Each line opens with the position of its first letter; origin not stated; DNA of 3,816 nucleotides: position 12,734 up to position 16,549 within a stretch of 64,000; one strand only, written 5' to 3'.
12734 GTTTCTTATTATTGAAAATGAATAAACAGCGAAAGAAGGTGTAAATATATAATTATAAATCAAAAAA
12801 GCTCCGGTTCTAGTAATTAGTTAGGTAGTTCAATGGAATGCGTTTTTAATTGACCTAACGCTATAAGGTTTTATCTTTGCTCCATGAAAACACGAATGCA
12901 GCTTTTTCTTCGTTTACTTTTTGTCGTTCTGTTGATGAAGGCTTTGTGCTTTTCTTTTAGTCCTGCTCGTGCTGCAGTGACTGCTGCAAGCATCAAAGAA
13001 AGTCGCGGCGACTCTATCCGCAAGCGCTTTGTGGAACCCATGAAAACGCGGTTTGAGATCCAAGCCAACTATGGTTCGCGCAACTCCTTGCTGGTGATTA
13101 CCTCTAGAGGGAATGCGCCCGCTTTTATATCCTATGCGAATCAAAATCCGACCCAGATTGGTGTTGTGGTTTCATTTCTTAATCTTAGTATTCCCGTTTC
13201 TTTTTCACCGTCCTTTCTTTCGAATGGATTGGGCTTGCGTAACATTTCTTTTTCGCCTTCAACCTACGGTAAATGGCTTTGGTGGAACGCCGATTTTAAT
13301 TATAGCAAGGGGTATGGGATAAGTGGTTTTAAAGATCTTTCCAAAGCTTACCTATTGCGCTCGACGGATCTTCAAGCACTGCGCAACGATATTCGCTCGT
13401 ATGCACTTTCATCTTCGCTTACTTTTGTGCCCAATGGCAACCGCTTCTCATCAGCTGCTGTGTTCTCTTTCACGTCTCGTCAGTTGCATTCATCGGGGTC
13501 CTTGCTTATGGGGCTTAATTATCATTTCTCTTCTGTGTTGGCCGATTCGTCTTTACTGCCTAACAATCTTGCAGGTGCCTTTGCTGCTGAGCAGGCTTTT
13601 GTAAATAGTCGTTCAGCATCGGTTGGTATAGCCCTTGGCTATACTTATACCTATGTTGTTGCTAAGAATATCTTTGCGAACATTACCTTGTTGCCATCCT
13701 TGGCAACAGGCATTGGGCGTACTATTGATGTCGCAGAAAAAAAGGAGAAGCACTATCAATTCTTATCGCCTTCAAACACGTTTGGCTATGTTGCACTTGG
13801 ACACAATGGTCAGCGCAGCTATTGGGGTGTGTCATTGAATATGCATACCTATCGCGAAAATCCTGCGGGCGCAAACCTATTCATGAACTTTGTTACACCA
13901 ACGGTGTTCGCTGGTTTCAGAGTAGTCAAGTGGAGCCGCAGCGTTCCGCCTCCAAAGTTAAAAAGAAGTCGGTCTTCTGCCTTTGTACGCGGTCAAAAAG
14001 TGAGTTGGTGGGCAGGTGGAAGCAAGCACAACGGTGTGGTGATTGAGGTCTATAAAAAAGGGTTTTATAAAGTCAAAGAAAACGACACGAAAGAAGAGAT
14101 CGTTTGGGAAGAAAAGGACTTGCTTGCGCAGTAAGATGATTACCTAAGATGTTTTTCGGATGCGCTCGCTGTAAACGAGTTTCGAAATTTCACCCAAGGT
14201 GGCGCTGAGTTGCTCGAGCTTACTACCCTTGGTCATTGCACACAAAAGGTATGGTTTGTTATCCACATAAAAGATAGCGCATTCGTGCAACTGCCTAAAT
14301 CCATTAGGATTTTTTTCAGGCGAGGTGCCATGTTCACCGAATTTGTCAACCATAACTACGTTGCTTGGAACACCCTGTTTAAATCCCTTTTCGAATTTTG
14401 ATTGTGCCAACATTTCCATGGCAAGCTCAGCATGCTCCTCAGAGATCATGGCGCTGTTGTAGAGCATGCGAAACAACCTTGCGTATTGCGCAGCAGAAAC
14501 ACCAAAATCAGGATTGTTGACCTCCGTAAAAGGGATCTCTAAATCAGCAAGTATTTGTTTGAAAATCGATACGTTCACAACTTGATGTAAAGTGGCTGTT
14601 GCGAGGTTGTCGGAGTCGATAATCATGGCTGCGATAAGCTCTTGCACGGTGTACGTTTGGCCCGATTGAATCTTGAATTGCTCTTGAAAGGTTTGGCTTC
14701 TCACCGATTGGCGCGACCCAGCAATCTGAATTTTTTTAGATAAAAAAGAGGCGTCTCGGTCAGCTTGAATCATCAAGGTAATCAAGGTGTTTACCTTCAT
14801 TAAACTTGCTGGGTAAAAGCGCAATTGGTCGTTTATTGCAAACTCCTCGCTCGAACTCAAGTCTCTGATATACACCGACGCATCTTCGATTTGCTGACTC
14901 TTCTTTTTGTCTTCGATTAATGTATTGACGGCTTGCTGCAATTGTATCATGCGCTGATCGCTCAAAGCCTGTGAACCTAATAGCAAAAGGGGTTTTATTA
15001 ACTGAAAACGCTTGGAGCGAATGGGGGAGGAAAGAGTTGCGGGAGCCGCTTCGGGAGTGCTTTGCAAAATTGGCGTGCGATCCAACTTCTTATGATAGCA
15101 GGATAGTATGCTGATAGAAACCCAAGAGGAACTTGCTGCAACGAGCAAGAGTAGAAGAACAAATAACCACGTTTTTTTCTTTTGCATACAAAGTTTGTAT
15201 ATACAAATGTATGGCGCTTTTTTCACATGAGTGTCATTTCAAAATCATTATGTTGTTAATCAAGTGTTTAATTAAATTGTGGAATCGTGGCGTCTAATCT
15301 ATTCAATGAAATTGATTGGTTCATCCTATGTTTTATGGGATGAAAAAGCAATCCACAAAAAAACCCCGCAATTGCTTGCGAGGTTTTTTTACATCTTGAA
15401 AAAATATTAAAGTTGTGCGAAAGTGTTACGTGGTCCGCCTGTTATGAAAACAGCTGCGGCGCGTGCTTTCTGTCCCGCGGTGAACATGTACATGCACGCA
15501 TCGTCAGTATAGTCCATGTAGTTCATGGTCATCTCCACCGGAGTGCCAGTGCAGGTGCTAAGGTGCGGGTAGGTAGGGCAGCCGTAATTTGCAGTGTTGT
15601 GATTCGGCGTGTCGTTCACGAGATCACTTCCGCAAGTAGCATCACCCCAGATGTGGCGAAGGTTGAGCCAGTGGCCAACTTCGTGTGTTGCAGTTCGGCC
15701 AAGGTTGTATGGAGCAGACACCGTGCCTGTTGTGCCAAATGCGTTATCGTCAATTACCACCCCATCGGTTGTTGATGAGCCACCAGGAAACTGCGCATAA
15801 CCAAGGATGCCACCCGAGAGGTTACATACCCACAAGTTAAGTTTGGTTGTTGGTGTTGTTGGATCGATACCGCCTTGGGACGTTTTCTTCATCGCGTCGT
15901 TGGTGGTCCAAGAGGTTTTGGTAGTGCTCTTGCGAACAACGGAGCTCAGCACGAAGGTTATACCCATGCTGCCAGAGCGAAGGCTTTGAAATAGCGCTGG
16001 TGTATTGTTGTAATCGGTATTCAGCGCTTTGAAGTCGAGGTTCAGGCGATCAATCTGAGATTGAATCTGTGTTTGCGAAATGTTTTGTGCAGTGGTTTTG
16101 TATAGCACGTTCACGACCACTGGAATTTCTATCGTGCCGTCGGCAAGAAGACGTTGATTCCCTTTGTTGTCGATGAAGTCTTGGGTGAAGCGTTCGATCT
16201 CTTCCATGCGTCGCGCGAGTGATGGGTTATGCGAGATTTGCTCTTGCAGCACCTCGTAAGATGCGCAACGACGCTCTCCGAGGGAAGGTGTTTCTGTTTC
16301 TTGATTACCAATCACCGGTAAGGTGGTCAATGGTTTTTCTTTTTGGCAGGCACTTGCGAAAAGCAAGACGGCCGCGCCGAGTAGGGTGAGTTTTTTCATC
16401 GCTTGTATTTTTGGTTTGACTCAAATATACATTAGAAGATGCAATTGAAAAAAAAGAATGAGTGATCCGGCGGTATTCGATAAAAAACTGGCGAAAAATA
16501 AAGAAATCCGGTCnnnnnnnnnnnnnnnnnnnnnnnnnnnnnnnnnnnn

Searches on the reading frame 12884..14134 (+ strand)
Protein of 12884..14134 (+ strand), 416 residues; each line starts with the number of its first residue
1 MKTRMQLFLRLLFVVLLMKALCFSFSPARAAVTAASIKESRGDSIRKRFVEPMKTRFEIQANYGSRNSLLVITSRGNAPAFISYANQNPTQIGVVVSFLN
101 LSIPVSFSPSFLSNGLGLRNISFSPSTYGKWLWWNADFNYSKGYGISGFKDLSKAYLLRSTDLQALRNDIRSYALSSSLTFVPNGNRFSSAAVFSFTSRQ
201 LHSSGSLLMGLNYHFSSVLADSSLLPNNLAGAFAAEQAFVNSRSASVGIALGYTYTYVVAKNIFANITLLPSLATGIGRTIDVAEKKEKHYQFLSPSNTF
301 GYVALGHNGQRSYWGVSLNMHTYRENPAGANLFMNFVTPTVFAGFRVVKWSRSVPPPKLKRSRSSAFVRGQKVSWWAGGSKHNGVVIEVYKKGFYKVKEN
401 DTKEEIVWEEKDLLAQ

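Call 69: search_protein_families(library=pfam, proteins=[window:12884-14134:+], max_evalue=0.00001)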
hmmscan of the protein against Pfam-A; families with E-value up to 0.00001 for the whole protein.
window:12884-14134:+ (416 aa): 1 family
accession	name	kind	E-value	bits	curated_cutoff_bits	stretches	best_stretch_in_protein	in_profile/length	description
PF14391.12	DUF4421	-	1.6e-30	107.1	32.1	1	48-346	5-301/302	Domain of unknown function (DUF4421)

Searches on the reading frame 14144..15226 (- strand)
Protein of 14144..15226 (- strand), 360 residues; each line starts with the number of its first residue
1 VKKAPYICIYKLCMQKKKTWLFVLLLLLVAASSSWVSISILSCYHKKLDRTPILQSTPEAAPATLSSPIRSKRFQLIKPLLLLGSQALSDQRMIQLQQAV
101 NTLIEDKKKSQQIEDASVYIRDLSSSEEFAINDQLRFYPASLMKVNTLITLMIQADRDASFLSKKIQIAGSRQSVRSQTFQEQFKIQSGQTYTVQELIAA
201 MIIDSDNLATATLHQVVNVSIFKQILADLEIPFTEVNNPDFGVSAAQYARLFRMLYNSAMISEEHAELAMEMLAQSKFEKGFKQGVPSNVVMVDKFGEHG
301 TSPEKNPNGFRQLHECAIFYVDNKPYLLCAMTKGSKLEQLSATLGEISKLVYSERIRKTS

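Call 64: search_protein_families(library=padloc, proteins=[window:14144-15226:-], max_evalue=0.001)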
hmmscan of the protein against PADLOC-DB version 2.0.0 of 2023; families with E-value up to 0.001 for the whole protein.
window:14144-15226:- (360 aa): 0 families

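Call 69: search_protein_families(library=pfam, proteins=[window:14144-15226:-], max_evalue=0.00001)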
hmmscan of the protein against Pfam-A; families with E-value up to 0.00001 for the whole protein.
window:14144-15226:- (360 aa): 2 families
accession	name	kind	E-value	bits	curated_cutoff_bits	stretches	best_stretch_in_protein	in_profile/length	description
PF13354.11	Beta-lactamase2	-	6e-34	117.7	22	1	117-332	1-214/214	Beta-lactamase enzyme family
PF00768.25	Peptidase_S11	-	4.3e-07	30.1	27.6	1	131-217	29-115/239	D-alanyl-D-alanine carboxypeptidase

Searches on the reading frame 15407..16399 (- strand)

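Call 64: search_protein_families(library=padloc, proteins=[window:15407-16399:-], max_evalue=0.001)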
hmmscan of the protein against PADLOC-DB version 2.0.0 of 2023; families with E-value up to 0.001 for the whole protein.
window:15407-16399:- (330 aa): 0 families

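Call 69: search_protein_families(library=pfam, proteins=[window:15407-16399:-], max_evalue=0.00001)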
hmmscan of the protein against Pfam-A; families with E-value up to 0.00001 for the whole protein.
window:15407-16399:- (330 aa): 2 families
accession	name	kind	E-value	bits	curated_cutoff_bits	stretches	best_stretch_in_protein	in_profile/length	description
PF05572.19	Peptidase_M43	-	4.4e-13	49.8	23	1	231-315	66-148/152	Pregnancy-associated plasma protein-A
PF13688.12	Reprolysin_5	-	5e-06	27.3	27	1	108-294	25-186/196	Metallo-peptidase family M12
